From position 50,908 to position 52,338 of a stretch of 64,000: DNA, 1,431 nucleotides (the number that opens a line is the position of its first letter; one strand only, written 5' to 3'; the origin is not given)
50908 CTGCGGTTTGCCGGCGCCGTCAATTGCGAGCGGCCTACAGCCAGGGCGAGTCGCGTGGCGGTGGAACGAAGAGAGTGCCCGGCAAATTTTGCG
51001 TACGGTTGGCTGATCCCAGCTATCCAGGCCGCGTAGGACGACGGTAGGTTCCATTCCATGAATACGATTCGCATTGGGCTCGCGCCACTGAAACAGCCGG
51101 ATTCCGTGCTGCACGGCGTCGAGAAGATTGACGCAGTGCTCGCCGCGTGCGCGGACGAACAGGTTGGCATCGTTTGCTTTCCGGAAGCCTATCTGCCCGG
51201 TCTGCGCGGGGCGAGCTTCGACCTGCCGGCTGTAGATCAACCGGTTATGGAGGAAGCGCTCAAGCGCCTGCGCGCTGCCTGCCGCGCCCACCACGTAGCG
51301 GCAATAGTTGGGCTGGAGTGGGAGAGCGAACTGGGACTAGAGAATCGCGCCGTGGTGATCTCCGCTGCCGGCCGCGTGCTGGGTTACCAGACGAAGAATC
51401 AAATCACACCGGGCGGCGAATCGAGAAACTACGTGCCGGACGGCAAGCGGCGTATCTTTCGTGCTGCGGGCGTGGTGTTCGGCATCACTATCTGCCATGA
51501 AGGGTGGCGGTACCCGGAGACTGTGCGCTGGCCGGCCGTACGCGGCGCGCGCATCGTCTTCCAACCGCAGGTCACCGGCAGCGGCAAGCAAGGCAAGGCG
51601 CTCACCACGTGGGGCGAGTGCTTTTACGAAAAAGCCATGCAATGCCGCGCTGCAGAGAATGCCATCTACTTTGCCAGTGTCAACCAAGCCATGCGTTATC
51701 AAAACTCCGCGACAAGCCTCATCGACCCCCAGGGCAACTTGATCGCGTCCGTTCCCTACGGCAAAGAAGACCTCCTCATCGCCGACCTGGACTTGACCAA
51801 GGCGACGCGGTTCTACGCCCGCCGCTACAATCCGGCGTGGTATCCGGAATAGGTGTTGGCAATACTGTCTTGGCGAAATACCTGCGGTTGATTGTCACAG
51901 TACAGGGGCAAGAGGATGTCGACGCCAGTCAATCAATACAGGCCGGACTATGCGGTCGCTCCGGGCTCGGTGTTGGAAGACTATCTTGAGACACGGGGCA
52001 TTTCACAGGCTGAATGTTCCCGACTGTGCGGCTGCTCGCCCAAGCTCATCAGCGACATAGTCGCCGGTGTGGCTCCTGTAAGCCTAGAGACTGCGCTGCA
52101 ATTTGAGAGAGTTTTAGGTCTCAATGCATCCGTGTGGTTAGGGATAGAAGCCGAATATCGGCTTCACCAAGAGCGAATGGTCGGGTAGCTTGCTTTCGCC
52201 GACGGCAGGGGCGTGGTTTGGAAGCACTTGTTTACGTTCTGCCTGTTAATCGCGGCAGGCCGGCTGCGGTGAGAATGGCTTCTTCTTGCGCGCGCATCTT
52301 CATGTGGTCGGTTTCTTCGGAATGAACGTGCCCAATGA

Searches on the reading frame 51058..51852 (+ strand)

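Call 59: search_protein_families(library=pfam, proteins=[window:51058-51852:+], max_evalue=0.01)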
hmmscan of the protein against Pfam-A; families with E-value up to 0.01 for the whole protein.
window:51058-51852:+ (264 aa): 1 family
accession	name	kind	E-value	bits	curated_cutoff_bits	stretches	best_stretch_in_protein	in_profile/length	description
PF00795.27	CN_hydrolase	-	1.7e-24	87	23.2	1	17-250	14-252/256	Carbon-nitrogen hydrolase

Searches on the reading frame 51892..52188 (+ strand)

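Call 59: search_protein_families(library=pfam, proteins=[window:51892-52188:+], max_evalue=0.01)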
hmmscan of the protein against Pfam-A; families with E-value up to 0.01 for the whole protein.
window:51892-52188:+ (98 aa): 2 families
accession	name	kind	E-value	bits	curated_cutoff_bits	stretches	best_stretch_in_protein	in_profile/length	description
PF01381.28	HTH_3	-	5.5e-07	30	23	1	29-79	2-52/55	Helix-turn-helix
PF13560.12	HTH_31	-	9.3e-06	26.3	27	1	28-78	6-57/64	Helix-turn-helix domain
